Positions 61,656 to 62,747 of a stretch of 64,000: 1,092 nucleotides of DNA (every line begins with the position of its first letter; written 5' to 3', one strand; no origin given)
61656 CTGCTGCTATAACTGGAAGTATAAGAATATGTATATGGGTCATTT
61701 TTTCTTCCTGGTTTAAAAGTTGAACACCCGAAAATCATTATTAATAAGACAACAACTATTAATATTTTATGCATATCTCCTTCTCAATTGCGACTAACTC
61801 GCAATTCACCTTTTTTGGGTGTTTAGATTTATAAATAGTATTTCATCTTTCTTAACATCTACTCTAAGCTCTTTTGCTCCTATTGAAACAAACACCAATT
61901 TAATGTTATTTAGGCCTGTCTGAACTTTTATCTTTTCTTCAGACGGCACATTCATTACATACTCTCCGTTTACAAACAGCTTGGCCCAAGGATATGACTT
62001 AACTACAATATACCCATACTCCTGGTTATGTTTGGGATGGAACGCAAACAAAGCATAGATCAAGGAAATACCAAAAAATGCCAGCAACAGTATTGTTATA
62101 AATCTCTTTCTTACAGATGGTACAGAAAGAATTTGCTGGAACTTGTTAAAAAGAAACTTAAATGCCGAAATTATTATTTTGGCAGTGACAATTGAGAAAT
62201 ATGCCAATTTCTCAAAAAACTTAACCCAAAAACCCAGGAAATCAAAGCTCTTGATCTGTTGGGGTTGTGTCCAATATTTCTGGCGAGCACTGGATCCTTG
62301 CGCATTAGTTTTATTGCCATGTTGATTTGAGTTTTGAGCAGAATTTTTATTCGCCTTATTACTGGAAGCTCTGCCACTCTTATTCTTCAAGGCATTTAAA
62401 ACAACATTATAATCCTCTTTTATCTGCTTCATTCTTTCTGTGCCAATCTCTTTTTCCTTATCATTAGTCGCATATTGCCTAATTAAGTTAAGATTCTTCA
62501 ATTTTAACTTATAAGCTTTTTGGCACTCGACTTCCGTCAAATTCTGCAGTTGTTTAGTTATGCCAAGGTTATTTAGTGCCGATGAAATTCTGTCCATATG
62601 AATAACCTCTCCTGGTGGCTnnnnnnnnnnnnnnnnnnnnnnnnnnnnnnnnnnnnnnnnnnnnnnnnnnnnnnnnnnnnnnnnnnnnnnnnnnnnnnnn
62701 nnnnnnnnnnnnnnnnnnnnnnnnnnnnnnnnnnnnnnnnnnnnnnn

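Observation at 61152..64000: Island cargo: Hsp70 + cytoplasmic vWA + J-like/PEGA membrane protein + TPR lipoprotein + mini-TM protein, a non-canonical chaperone-vWA module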

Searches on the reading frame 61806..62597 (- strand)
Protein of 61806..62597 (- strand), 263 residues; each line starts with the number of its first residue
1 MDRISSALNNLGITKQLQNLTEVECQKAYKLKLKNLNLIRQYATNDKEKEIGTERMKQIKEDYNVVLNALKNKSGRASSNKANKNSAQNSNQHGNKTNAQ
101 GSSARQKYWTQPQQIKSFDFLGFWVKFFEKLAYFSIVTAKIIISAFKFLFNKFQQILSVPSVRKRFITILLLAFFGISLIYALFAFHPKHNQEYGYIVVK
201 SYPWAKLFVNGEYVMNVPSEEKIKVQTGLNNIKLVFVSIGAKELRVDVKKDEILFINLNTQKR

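Call 7: search_protein_families(library=pfam, proteins=[window:61806-62597:-], max_evalue=0.1)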
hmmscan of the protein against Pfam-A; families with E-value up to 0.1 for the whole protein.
window:61806-62597:- (263 aa): 1 family
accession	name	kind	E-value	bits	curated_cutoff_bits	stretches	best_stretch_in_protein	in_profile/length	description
PF20990.2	DUF2207_C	-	0.022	14.9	33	1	50-187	61-189/247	Predicted membrane protein (DUF2207) C-terminal domain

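Call 9: search_protein_families(library=padloc, proteins=[window:61806-62597:-], max_evalue=0.1)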
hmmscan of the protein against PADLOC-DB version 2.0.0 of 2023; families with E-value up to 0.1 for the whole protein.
window:61806-62597:- (263 aa): 0 families

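Call 38: search_protein_families(library=pfam, proteins=[L019:984-1364:+, L019:1543-2145:+, L019:2226-2735:+, L019:3164-3583:+, L019:3583-5676:+, L019:5673-6281:+, L019:8533-9171:+, L019:9137-9688:+, L019:9688-10722:+, L019:6293-7822:+], max_evalue=0.05)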
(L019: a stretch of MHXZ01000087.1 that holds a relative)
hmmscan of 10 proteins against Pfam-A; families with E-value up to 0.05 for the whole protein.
L019:984-1364:+ (126 aa): 0 families

L019:1543-2145:+ (200 aa): 1 family
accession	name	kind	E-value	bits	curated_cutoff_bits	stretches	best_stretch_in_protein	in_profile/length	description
PF08281.18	Sigma70_r4_2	-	0.012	15.7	25.7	1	157-188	23-54/54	Sigma-70, region 4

L019:2226-2735:+ (169 aa): 0 families

L019:3164-3583:+ (139 aa): 3 families
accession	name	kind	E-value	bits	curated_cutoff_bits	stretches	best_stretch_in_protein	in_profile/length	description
PF01363.27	FYVE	-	2e-05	25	27.8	1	68-123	6-64/67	FYVE zinc finger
PF21344.3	Zn_ribbon_LysW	-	0.014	15.5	27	1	96-120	3-27/46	Alpha-aminoadipate carrier protein LysW-like, globular domain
PF01485.27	IBR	-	0.046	14.2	24.3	1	68-102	16-58/65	IBR domain, a half RING-finger domain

L019:3583-5676:+ (697 aa): 2 families
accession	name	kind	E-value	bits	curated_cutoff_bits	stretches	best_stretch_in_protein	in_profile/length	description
PF25213.1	HVO_A0261_N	-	0.011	16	35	1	492-543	4-54/86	HVO_A0261 N-terminal domain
PF09339.16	HTH_IclR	-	0.013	15.6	22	1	503-543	7-48/52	IclR helix-turn-helix domain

L019:5673-6281:+ (202 aa): 1 family
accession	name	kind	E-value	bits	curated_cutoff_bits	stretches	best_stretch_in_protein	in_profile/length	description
PF01025.24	GrpE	-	4.2e-10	40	25.8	1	46-191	19-163/165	GrpE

L019:8533-9171:+ (212 aa): 0 families

L019:9137-9688:+ (183 aa): 8 families
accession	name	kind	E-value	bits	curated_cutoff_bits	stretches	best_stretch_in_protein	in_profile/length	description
PF07719.23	TPR_2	-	1.6e-05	25.1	27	1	131-156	2-27/34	Tetratricopeptide repeat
PF18768.7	RNPP_C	-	1.6e-05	24.9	26.5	1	80-147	103-171/213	RNPP family C-terminal domain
PF00515.34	TPR_1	-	0.00048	20.3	27.8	1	131-156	2-27/34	Tetratricopeptide repeat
PF13424.12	TPR_12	-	0.00089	19.8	30.1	1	107-159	17-74/77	Tetratricopeptide repeat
PF13374.12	TPR_10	-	0.00097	19.5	27.5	1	132-156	4-28/42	Tetratricopeptide repeat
PF19529.4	DUF6057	-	0.0084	15.5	29.8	0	130-153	342-365/569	Family of unknown function (DUF6057)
PF13174.12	TPR_6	-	0.013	16.6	26.3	0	131-156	1-26/33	Tetratricopeptide repeat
PF07720.18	TPR_3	-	0.03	14.9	20.7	0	136-157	7-28/34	Tetratricopeptide repeat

L019:9688-10722:+ (344 aa): 2 families
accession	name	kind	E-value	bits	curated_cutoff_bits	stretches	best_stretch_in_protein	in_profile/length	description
PF01896.25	DNA_primase_S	-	0.00036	21.4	26.8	1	70-122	1-63/163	DNA primase small subunit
PF21686.3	LigD_Prim-Pol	-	0.015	15.3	27.4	1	68-145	103-176/254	LigD, primase-polymerase domain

L019:6293-7822:+ (509 aa): 4 families
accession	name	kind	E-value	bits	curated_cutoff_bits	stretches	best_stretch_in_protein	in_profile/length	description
PF00012.26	HSP70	-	6.6e-77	259.5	20.6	1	7-502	2-501/599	Hsp70 protein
PF06723.19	MreB_Mbl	-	4.7e-16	59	27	1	5-354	2-318/327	MreB/Mbl protein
PF08841.16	DDR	-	2.8e-05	23.8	24.6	1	170-332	130-297/328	Diol dehydratase reactivase ATPase-like domain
PF22128.2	Alp7A_like_C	-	0.048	13.9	22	0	175-192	2-19/156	Alp7A C-terminal domain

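Call 39: search_protein_families(library=pfam, proteins=[L017:4791-5825:+, L017:6390-7745:+, L017:4538-4840:+, L017:8817-9230:+], max_evalue=0.05)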
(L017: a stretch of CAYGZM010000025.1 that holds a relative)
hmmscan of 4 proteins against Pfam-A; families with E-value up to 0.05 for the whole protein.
L017:4791-5825:+ (344 aa): 3 families
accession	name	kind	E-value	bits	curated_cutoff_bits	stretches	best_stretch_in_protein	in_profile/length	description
PF13672.11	PP2C_2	-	7.8e-15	55.4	24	1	55-249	25-194/209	Protein phosphatase 2C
PF00481.26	PP2C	-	2.4e-14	54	20.3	2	71-173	39-141/255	Protein phosphatase 2C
PF07228.17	SpoIIE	-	2.9e-08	34.3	25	1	192-278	95-189/192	Stage II sporulation protein E (SpoIIE)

L017:6390-7745:+ (451 aa): 14 families
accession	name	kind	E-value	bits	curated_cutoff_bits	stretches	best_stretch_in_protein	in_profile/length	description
PF00069.31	Pkinase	-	3e-36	125.6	31.7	1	33-276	1-243/263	Protein kinase domain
PF07714.23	PK_Tyr_Ser-Thr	-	9.4e-24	84.5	23.1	1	37-257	5-229/258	Protein tyrosine and serine/threonine kinase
PF01636.29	APH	-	1.9e-08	34.8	23.2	2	73-150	37-109/239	Phosphotransferase enzyme family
PF00498.31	FHA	-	3.2e-06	27.9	20.7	1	387-439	10-64/67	FHA domain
PF03109.22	ABC1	-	1e-05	25.2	22.9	1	87-193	124-228/244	ABC1 atypical kinase-like domain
PF12773.13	DZR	-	3e-05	24.5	27.3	1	304-352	1-45/45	Double zinc ribbon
PF18912.6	DZR_2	-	5.6e-05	23.3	27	2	300-351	7-55/56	Double zinc ribbon domain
PF17667.7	Pkinase_fungal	-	9.2e-05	21.8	24.1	1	138-210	292-373/387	Fungal protein kinase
PF16697.10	Yop-YscD_cpl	-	0.0053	17.4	33.2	1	366-428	4-69/94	Inner membrane component of T3SS, cytoplasmic domain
PF13240.11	Zn_Ribbon_1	-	0.0065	16.7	25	1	303-325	1-23/23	zinc-ribbon domain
PF24463.1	DUF7577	-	0.012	15.7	28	1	301-325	2-26/27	Domain of unknown function (DUF7577)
PF06293.20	Kdo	-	0.024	14.5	21.3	1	105-180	91-170/207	Lipopolysaccharide kinase (Kdo/WaaP) family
PF01163.29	RIO1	-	0.034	14.2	22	0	95-176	74-148/187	RIO domain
PF17032.10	Zn_ribbon_15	-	0.04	15.1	28.9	1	301-322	52-73/73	zinc-ribbon family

L017:4538-4840:+ (100 aa): 0 families

L017:8817-9230:+ (137 aa): 1 family
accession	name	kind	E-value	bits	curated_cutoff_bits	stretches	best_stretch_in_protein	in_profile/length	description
PF01730.21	UreF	-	0.047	14.4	23.3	0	66-91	55-80/151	UreF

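Call 42: search_protein_representatives(protein=window:61806-62597:-)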
Query: 263 residues. Proteins with E-value up to 0.001 (for the whole library): 45; up to 1e-10: 4; up to 1e-30: 2. The best 45 are listed.
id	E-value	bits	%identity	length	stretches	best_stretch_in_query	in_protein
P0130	4.3e-166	566.7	100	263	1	1-263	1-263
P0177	2.3e-45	171.5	42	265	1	1-261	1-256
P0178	2.1e-18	83.2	36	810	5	192-255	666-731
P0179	2.5e-11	60.0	33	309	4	194-252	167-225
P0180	5.4e-09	52.4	31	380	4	189-233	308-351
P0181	7.1e-09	52.0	30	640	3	192-250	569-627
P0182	1.2e-08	51.2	31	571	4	191-235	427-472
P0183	1.2e-08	51.2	28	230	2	192-260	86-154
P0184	4.6e-08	49.3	31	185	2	193-259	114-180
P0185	5.1e-08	49.2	31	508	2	190-235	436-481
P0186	5.8e-08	49.0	29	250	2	194-250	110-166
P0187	1.2e-06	44.7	33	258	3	190-252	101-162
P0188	1.6e-06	44.3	29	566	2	195-261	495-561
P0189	2.1e-06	43.9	24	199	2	190-260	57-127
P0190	5.0e-06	42.7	33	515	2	194-241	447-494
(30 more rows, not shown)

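Call 44: search_protein_families(library=pfam, proteins=[P0178, P0179, P0180, P0183, P0184, P0177], max_evalue=0.01)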
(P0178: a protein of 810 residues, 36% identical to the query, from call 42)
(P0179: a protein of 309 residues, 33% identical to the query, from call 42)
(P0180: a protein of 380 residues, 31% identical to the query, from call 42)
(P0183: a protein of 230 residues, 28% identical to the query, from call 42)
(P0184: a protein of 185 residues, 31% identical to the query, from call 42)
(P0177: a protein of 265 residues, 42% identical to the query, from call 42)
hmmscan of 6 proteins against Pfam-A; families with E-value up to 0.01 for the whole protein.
P0178 (810 aa): 6 families
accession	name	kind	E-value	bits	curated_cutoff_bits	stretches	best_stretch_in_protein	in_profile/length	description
PF08308.17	PEGA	-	1.6e-24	86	20.8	2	743-804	4-63/71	PEGA domain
PF22820.2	TcaA_3rd_4th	-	1.8e-09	37.8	27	0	741-767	3-28/73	TcaA protein 3rd/4th domain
PF00069.31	Pkinase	-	1.6e-06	28.2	31.7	1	116-228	96-201/263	Protein kinase domain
PF23974.1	DUF7300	-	0.00012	22.1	27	0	522-565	1-36/65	Domain of unknown function (DUF7300)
PF07714.23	PK_Tyr_Ser-Thr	-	0.00078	19.3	23.1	1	120-226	104-207/258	Protein tyrosine and serine/threonine kinase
PF22666.2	Glyco_hydro_2_N2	-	0.0027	18.2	27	0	737-764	63-91/167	Glycosyl hydrolase 2 galactose-binding domain-like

P0179 (309 aa): 5 families
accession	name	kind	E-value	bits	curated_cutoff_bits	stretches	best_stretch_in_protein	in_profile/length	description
PF08308.17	PEGA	-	7.2e-38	128.8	20.8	4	96-163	2-69/71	PEGA domain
PF11008.14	DUF2846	-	1e-06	29.1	34.3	0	107-136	25-57/92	Protein of unknown function (DUF2846)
PF22820.2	TcaA_3rd_4th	-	6.7e-05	23.2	27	0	242-265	4-26/73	TcaA protein 3rd/4th domain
PF13385.13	Laminin_G_3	-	0.0035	17.9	27.6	0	96-129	86-116/151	Concanavalin A-like lectin/glucanases superfamily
PF21226.3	MalQ_N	-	0.0058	17.4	24.1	0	59-148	5-90/91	MalQ N-terminal beta sandwich domain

P0180 (380 aa): 9 families
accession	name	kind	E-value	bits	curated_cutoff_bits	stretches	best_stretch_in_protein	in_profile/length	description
PF08308.17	PEGA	-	7.6e-61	202.4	20.8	5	244-309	4-70/71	PEGA domain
PF13620.12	CarboxypepD_reg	-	2.7e-14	53.7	32.3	1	270-306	44-81/82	Carboxypeptidase regulatory-like domain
PF06832.18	BiPBP_C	-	8.8e-12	45.2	26.8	0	107-147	38-85/90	Penicillin-Binding Protein C-terminus Family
PF11008.14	DUF2846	-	3.3e-10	40.3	34.3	1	252-298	24-72/92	Protein of unknown function (DUF2846)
PF22820.2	TcaA_3rd_4th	-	9.5e-08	32.3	27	0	171-195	3-27/73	TcaA protein 3rd/4th domain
PF21226.3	MalQ_N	-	4e-05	24.3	24.1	0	28-76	36-83/91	MalQ N-terminal beta sandwich domain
PF14347.11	DUF4399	-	0.0014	19.4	28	0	50-89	49-88/91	Domain of unknown function (DUF4399)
PF13715.12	CarbopepD_reg_2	-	0.0025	18.3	32.2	0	56-93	37-75/88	CarboxypepD_reg-like domain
PF12733.13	Cadherin-like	-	0.0031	18.4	24.2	0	167-210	23-70/89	Cadherin-like beta sandwich domain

P0183 (230 aa): 2 families
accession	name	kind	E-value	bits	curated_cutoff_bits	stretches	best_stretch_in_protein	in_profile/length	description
PF08308.17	PEGA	-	9.9e-15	54.7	20.8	2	169-225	13-68/71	PEGA domain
PF13715.12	CarbopepD_reg_2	-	0.0026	18.2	32.2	0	188-229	40-81/88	CarboxypepD_reg-like domain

P0184 (185 aa): 2 families
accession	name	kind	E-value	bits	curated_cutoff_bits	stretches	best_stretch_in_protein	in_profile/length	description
PF08308.17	PEGA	-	1.6e-21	76.4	20.8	2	126-183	13-69/71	PEGA domain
PF23157.1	DUF7055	-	0.0072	16.5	27.6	0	64-86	35-57/66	Domain of unknown function (DUF7055)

P0177 (265 aa): 1 family
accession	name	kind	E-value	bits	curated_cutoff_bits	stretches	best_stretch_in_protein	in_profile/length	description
PF08308.17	PEGA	-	0.0024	18.1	20.8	1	194-254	6-66/71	PEGA domain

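Call 50: search_protein_families(library=padloc, proteins=[L017:4791-5825:+, L017:6390-7745:+, L017:7758-8594:+, L017:1991-3331:+, L019:3583-5676:+, L019:7842-8582:+], max_evalue=0.1)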
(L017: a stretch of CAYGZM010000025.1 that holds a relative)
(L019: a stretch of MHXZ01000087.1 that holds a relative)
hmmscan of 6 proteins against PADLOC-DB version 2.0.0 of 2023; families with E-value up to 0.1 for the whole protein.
L017:4791-5825:+ (344 aa): 1 family
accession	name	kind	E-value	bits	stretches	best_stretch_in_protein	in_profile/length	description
PDLC04518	PDC-M21C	-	0.00089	16.5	1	55-230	31-186/243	-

L017:6390-7745:+ (451 aa): 35 families (the best 25 are shown)
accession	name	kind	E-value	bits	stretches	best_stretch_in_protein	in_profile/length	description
PDLC04042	PD-T4-6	-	1.4e-64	216.5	1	26-295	4-273/292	-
PDLC04060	PD-T4-6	-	3.6e-62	208.9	1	25-291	2-266/486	-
PDLC04053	PD-T4-6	-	1.3e-60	203.5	1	30-295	8-272/311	-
PDLC04043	PD-T4-6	-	1.3e-59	200.4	1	31-296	15-279/452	-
PDLC04061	PD-T4-6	-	1.4e-58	197.6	1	24-316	9-301/510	-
PDLC04047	PD-T4-6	-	2.8e-56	189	1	24-292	3-270/327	-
PDLC04054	PD-T4-6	-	3.6e-56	189.1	1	29-313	8-296/347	-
PDLC04039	PD-T4-6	-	8.8e-55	184.5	1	24-292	8-273/458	-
PDLC04057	PD-T4-6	-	1.2e-53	180.7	1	25-292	2-268/443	-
PDLC04048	PD-T4-6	-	2.5e-49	166.6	1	24-293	3-271/354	-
PDLC04138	mad6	-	5.4e-49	165.7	1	26-289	46-308/659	mads_6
PDLC04041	PD-T4-6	-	3.6e-48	162.9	1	31-300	28-299/443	-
PDLC04052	PD-T4-6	-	2e-45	153.9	1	29-306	7-292/496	-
PDLC04040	PD-T4-6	-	3.5e-42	142.8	1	39-292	2-263/547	-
PDLC01088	C3a189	-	2.4e-39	133.5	1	39-293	5-260/840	kinase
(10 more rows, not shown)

L017:7758-8594:+ (278 aa): 1 family
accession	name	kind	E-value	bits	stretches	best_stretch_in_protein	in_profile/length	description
PDLC00275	PtuA1|PtuA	-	0.0037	14.6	1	196-247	259-309/348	AAA ATPase domain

L017:1991-3331:+ (446 aa): 11 families
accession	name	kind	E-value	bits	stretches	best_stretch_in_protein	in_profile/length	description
PDLC04140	mad8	-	2.4e-11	41.7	1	98-396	26-258/314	mads_8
PDLC02806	SspH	-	0.00024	16.7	1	90-146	1529-1583/1766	SspH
PDLC04103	HerA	-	0.0024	14.3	1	58-152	130-218/579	-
PDLC02793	SspF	-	0.0055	13.2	1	96-133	49-86/600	SspF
PDLC02684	DndH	-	0.0075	11.8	1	100-148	1368-1417/1715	DndH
PDLC02217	RdrA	-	0.02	11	1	97-142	69-116/850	-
PDLC00289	PtuA1|PtuA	-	0.021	11.9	1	101-130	29-59/404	AAA ATPase domain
PDLC00268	PtuA1|PtuA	-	0.025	12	1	94-128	22-54/411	AAA ATPase domain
PDLC00125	GajB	-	0.037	10.8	1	99-138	18-54/669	UrvD helicase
PDLC02796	SspF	-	0.043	10.8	1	95-125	44-74/525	SspF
PDLC02804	SspH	-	0.049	9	1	101-146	1335-1378/1561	SspH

L019:3583-5676:+ (697 aa): 3 families
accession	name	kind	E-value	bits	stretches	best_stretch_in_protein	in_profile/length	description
PDLC04140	mad8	-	2e-11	42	1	116-430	28-289/314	mads_8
PDLC01879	CARF3--CARF_TM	-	0.0012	16.6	1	496-571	153-218/222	-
PDLC01848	CARF3--CARF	-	0.037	11.7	1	497-546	135-182/197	-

L019:7842-8582:+ (246 aa): 0 families

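Call 51: search_protein_families(library=ncbifam, proteins=[window:61806-62597:-, L019:3583-5676:+], max_evalue=0.01)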
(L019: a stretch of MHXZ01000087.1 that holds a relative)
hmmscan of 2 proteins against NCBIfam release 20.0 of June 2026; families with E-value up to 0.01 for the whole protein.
window:61806-62597:- (263 aa): 0 families

L019:3583-5676:+ (697 aa): 2 families
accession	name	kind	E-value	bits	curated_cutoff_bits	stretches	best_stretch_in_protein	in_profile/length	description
NF041017.1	DNA_import_CedB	equivalog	0.00038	19.2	700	1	109-387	268-530/590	DNA import protein CedB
NF040939.2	trans_reg_lrs14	equivalog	0.0076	16.3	90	0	497-554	19-77/103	Lrs14 family HTH-type transcriptional regulator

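Call 71: predict_structure(protein=window:61806-62597:-)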
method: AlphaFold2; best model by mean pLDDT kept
length: 263 residues; sequences in the alignment: 1
mean_pLDDT: 71.1   pTM: 0.35
mean pLDDT of the five models: 71.1, 68.5, 64.8, 63.7, 60.8
residues with pLDDT >= 90: 106; 70-90: 35; 50-70: 43; < 50: 79
segments of 3 or more residues with pLDDT < 50: 81-87, 89-102, 104-106, 189-196, 198-201, 210-212, 226-233, 237-263
pLDDT, mean of each block of 10 residues (from residue 1): 88 90 94 88 86 92 96 66 46 41 49 64 93 96 96 93 93 94 71 43 55 56 47 45 40 40 31
secondary structure, 60 per line:
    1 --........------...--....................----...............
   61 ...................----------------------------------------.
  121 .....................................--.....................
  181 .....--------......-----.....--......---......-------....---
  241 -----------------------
elements in order: H3-10 H22-41 H46-79 H120-157 H160-185 E194-199 E205-209 E212-217 E221-226 E234-237

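Call 74: fold_search(model_id=the predicted structure, library=pdb)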
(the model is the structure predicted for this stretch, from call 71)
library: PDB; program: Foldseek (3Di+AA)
matches with E <= 10: 294; with E <= 0.001: 0
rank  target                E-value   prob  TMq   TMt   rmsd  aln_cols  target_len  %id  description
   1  6zvr_CB               2.5e-01  0.69  0.21  0.25  31.4       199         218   12  C11 symmetry: Bacterial Vipp1 and PspA are members of the ancient ESCRT-III membrane-remodeling superfamily. (released 2021-08-04)
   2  9n22_K                3.0e-01  0.38  0.20  0.23  61.2       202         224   10  Y20S (Sec18-Sec17-Sec9-Sso1-Snc1) EDTA - Class 2 (released 2025-10-01)
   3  8dz8_H                7.1e-01  0.33  0.15  0.35   8.7        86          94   16  Neoleukin 4, a de novo designed IL-4 mimetic (released 2023-03-29)
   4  5fvl_A                8.0e-01  0.80  0.20  0.54   8.1        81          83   17  Crystal structure of Vps4-Vps20 complex from S.cerevisiae (released 2016-04-27)
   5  5cyy_A                8.0e-01  0.16  0.14  0.11   5.1        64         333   16  Structure of the C-terminal domains of DipZ from Mycobacterium tuberculosis (released 2016-01-13)
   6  7knc                  1.0e+00  0.28  0.12  0.04   3.9        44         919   20  Crystal structure of the GH31 alpha-xylosidase (Xac1773) from Xanthomonas citri (released 2021-05-26)
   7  4niq_B                1.0e+00  0.23  0.14  0.39   8.8        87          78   20  Crystal Structure of Vps4 MIT-Vfa1 MIM2 (released 2014-03-05)
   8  3uum_B                1.2e+00  0.63  0.22  0.43   9.4        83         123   13  Crystal Structure of N-terminal first spectrin repeat of utrophin (released 2012-09-19)
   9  8dz8_A                1.2e+00  0.41  0.17  0.39   8.1        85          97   18  Neoleukin 4, a de novo designed IL-4 mimetic (released 2023-03-29)
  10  8dz8_E                1.2e+00  0.35  0.17  0.39   7.3        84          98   18  Neoleukin 4, a de novo designed IL-4 mimetic (released 2023-03-29)
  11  8eup_h                1.3e+00  0.33  0.20  0.39  17.4       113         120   17  Ytm1 associated 60S nascent ribosome State 1A (released 2022-11-30)
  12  4niq_A                1.3e+00  0.21  0.15  0.38   8.4        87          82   20  Crystal Structure of Vps4 MIT-Vfa1 MIM2 (released 2014-03-05)
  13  4it5_A                1.4e+00  0.89  0.21  0.32   2.6        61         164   11  Chaperone HscB from Vibrio cholerae (released 2013-01-30)
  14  6u3r_MODEL_1_A        1.4e+00  0.63  0.18  0.24   3.6        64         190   25  Solution NMR structure of the DNAJB6b deltaST variant (Aligned on the J domain) (released 2019-10-09)
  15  7kmp                  1.4e+00  0.21  0.12  0.04   3.9        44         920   20  Crystal structure of the GH31 alpha-xylosidase (Xac1773) from Xanthomonas citri (released 2021-05-26)
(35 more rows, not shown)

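Call 88: search_protein_families(library=phrogs, proteins=[window:61806-62597:-, L019:3583-5676:+], max_evalue=0.001)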
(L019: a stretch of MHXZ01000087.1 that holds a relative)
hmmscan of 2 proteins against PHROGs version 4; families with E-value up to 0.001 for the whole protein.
window:61806-62597:- (263 aa): 0 families

L019:3583-5676:+ (697 aa): 0 families
